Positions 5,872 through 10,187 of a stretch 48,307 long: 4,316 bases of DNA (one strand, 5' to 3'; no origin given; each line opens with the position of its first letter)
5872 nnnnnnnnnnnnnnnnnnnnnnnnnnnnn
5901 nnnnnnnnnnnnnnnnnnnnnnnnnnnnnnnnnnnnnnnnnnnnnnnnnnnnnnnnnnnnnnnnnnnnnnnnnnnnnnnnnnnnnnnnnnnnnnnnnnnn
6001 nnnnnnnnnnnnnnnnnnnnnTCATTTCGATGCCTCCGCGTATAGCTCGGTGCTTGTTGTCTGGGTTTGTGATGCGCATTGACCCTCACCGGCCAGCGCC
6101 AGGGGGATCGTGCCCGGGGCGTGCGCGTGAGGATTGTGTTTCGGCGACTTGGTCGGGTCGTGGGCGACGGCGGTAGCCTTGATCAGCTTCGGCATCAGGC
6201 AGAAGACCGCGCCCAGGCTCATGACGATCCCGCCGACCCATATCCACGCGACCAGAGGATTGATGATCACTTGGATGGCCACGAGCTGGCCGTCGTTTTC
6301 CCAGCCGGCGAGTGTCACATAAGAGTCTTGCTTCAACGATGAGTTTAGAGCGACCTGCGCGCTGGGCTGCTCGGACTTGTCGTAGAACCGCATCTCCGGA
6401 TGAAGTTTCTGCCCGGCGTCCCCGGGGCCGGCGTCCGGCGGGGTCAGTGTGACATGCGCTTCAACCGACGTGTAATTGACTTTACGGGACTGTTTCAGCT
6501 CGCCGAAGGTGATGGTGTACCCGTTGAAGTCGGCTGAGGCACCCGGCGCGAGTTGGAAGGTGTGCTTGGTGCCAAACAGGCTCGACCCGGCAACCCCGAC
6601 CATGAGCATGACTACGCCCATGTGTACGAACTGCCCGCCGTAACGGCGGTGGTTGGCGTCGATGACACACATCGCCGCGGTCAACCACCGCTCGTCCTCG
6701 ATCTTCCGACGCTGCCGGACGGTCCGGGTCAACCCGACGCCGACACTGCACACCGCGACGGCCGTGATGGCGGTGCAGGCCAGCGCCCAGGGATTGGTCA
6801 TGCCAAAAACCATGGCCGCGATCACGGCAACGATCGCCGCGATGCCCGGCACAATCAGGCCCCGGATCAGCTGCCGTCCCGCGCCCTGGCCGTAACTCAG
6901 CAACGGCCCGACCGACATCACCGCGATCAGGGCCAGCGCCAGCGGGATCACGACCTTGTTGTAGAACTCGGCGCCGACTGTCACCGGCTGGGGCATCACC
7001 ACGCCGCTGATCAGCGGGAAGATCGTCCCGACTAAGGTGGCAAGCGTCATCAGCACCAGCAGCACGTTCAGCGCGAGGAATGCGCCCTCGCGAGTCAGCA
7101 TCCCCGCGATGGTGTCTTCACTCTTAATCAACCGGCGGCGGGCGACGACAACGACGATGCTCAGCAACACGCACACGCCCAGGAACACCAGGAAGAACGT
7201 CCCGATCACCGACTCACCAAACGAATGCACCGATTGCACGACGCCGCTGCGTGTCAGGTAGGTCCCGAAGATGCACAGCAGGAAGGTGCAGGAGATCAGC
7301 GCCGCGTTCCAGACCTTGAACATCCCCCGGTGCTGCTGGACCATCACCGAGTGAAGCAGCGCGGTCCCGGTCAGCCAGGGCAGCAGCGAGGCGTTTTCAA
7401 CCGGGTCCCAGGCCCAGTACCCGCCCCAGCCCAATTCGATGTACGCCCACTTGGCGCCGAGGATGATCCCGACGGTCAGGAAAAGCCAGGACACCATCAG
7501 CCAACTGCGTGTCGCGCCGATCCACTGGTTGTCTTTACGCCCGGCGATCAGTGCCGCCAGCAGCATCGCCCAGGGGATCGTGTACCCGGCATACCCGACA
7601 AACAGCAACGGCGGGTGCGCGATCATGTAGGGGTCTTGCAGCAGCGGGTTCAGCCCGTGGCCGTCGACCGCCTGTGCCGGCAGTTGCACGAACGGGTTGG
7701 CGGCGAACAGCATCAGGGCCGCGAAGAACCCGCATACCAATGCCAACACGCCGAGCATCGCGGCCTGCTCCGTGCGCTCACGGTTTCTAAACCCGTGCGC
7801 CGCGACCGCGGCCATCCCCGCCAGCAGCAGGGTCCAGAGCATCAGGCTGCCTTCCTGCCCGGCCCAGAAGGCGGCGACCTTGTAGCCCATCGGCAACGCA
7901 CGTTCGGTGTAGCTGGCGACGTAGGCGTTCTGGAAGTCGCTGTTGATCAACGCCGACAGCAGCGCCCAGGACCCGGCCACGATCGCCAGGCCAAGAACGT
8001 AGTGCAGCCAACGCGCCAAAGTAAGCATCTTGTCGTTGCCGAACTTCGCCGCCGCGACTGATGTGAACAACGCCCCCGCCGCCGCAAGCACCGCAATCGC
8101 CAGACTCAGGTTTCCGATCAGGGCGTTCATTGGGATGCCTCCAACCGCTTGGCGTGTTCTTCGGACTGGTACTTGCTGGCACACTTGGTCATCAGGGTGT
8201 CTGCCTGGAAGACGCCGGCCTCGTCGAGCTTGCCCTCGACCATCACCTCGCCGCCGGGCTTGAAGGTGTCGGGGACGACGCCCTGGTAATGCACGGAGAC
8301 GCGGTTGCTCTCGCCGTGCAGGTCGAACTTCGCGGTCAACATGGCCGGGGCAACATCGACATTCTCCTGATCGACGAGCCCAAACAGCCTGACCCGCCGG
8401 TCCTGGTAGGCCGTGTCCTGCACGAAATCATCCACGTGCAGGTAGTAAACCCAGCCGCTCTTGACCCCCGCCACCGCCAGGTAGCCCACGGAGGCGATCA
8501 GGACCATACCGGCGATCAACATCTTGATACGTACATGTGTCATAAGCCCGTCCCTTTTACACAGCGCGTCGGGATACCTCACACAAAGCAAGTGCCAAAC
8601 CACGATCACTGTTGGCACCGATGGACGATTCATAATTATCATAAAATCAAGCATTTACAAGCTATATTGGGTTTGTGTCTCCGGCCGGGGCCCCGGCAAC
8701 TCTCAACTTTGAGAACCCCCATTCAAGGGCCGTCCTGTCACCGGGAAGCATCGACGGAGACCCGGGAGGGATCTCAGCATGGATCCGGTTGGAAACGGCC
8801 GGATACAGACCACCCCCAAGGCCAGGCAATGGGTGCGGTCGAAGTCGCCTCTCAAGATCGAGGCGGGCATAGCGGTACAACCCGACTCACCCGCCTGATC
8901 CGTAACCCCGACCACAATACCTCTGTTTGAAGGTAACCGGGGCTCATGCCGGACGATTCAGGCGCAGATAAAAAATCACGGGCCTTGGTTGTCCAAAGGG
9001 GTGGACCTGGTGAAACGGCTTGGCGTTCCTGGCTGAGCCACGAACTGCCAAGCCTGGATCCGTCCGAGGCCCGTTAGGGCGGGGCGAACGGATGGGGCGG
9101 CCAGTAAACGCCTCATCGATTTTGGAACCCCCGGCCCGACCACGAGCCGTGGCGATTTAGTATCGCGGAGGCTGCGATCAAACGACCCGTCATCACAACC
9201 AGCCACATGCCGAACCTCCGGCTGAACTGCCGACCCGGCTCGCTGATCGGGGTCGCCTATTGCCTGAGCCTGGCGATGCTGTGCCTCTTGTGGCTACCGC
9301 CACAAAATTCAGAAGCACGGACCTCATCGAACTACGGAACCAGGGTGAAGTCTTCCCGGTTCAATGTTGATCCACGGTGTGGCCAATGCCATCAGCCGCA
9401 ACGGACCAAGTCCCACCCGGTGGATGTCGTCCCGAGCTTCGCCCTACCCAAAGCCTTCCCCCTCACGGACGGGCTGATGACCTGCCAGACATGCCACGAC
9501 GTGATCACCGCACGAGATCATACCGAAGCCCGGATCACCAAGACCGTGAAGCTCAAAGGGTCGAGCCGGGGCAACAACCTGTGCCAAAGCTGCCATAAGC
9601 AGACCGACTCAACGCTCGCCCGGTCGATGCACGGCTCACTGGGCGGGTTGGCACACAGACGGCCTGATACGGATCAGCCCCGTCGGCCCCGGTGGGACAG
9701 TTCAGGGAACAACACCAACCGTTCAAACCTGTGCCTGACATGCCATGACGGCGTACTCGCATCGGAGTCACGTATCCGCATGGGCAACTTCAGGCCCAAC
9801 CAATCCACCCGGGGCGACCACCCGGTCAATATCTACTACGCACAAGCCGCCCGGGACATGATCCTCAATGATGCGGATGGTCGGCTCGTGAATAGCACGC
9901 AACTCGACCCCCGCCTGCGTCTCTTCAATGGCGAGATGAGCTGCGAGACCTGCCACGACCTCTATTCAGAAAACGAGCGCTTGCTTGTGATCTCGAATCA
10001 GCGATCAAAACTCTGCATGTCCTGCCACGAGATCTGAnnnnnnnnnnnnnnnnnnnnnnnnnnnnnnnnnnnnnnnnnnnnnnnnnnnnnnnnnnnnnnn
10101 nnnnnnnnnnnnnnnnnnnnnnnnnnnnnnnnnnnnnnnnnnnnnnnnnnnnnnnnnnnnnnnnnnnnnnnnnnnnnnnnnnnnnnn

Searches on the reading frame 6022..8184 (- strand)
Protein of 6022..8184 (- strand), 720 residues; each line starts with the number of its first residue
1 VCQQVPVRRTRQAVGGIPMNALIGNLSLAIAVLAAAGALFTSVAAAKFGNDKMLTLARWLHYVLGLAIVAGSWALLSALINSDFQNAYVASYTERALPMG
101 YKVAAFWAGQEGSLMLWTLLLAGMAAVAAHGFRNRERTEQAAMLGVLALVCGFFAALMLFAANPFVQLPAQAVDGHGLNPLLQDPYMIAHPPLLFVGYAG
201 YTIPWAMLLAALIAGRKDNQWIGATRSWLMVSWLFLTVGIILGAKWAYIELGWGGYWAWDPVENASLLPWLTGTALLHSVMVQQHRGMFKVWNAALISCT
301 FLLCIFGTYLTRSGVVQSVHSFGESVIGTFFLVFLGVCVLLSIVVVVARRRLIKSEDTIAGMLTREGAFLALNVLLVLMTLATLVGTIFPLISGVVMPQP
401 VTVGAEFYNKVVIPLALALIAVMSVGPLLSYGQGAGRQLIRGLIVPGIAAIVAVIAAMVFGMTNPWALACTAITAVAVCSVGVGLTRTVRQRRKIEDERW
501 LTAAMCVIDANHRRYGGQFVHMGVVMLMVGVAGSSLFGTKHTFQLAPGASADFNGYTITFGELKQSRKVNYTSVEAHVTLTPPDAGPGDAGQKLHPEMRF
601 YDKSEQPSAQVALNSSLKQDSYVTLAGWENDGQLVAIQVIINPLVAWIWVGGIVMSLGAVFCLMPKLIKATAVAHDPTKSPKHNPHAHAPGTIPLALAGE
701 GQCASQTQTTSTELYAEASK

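Call 8: search_protein_families(library=pfam, proteins=[window:6022-8184:-], max_evalue=0.001)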
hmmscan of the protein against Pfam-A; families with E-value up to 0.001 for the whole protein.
window:6022-8184:- (720 aa): 2 families
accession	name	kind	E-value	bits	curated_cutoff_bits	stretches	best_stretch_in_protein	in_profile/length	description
PF16327.10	CcmF_C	-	4.4e-57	194.2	28.7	1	332-664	1-321/323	Cytochrome c-type biogenesis protein CcmF C-terminal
PF01578.25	Cytochrom_C_asm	-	2.1e-36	126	29.9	1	107-313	1-206/212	Cytochrome C assembly protein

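Call 66: search_protein_families(library=ncbifam, proteins=[window:6022-8184:-], max_evalue=0.001)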
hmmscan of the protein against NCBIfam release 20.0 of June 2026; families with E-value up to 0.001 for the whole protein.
window:6022-8184:- (720 aa): 4 families
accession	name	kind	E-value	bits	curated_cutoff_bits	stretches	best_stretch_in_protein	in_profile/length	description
TIGR00353.1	nrfE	subfamily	4.5e-136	455.1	569.05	1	75-664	5-573/578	heme lyase CcmF/NrfE family subunit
TIGR03145.1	cyt_nit_nrfE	subfamily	2e-129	433.1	927.3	1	22-663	4-630/631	heme lyase NrfEFG subunit NrfE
NF007691.0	PRK10369.1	subfamily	1.1e-104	351.3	394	1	26-662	14-564/573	heme lyase NrfEFG subunit NrfE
TIGR03144.1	cytochr_II_ccsB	equivalog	1.3e-14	54.6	187.6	1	229-322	164-251/252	c-type cytochrome biogenesis protein CcsB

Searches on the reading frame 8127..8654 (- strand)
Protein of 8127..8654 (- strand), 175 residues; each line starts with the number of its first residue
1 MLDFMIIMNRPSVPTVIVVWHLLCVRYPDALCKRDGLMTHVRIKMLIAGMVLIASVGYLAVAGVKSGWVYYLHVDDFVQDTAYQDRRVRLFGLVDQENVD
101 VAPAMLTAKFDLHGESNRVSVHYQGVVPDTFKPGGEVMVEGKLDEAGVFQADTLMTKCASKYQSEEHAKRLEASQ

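Call 8: search_protein_families(library=pfam, proteins=[window:8127-8654:-], max_evalue=0.001)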
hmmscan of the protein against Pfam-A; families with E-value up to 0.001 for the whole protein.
window:8127-8654:- (175 aa): 1 family
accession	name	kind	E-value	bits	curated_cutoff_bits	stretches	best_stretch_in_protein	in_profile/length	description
PF03100.22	CcmE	-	1.4e-26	93.2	24.6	1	69-164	2-98/99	CcmE domain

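Call 66: search_protein_families(library=ncbifam, proteins=[window:8127-8654:-], max_evalue=0.001)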
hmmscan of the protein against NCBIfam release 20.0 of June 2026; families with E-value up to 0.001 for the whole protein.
window:8127-8654:- (175 aa): 8 families
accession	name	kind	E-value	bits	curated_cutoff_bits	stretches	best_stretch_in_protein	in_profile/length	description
NF009727.0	PRK13254.1-1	equivalog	5.4e-23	81.3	126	1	40-172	6-137/144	cytochrome c maturation protein CcmE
NF009731.0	PRK13254.1-5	equivalog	8.3e-21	74.3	152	1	41-173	6-137/155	cytochrome c maturation protein CcmE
NF009729.0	PRK13254.1-3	equivalog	1.7e-19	70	171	1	42-174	8-140/155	cytochrome c maturation protein CcmE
NF009638.0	PRK13165.1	equivalog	1.5e-11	44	186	1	86-173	58-145/161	cytochrome c maturation protein CcmE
NF009728.0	PRK13254.1-2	equivalog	8e-11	42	221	1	56-173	19-138/153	cytochrome c maturation protein CcmE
NF009730.0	PRK13254.1-4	equivalog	6.1e-10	39.3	310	1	47-171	33-156/165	cytochrome c maturation protein CcmE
NF009635.0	PRK13150.1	equivalog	6.3e-10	39.1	264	1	78-171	50-143/159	cytochrome c maturation protein CcmE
NF009637.0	PRK13159.1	equivalog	2.7e-06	27.5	247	1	68-166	33-131/156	cytochrome c maturation protein CcmE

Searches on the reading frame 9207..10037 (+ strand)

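Call 8: search_protein_families(library=pfam, proteins=[window:9207-10037:+], max_evalue=0.001)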
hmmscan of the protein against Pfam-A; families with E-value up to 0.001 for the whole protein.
window:9207-10037:+ (276 aa): 6 families
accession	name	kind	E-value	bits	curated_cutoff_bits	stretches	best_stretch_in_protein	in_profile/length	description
PF09699.15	Paired_CXXCH_1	-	4.5e-12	45.9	20.6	1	243-275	6-37/41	Doubled CXXCH motif (Paired_CXXCH_1)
PF14522.11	Cytochrome_C7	-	8.1e-11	42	24.8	1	90-180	13-66/67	Cytochrome c7 and related cytochrome c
PF14537.11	Cytochrom_c3_2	-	1.2e-08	35.7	25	0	56-134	7-68/79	Cytochrome c3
PF05495.17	zf-CHY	-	1.5e-06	29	31.3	0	87-134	15-66/68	CHY zinc finger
PF22113.1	Mtrc-MtrF_II-IV_dom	-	6.6e-05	22.9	30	0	52-142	78-175/176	Outer membrane cytochrome MtrC/MtrF-like, domains II/IV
PF02085.21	Cytochrom_CIII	-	0.00028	21.6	22.9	0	107-183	14-85/101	Class III cytochrome C family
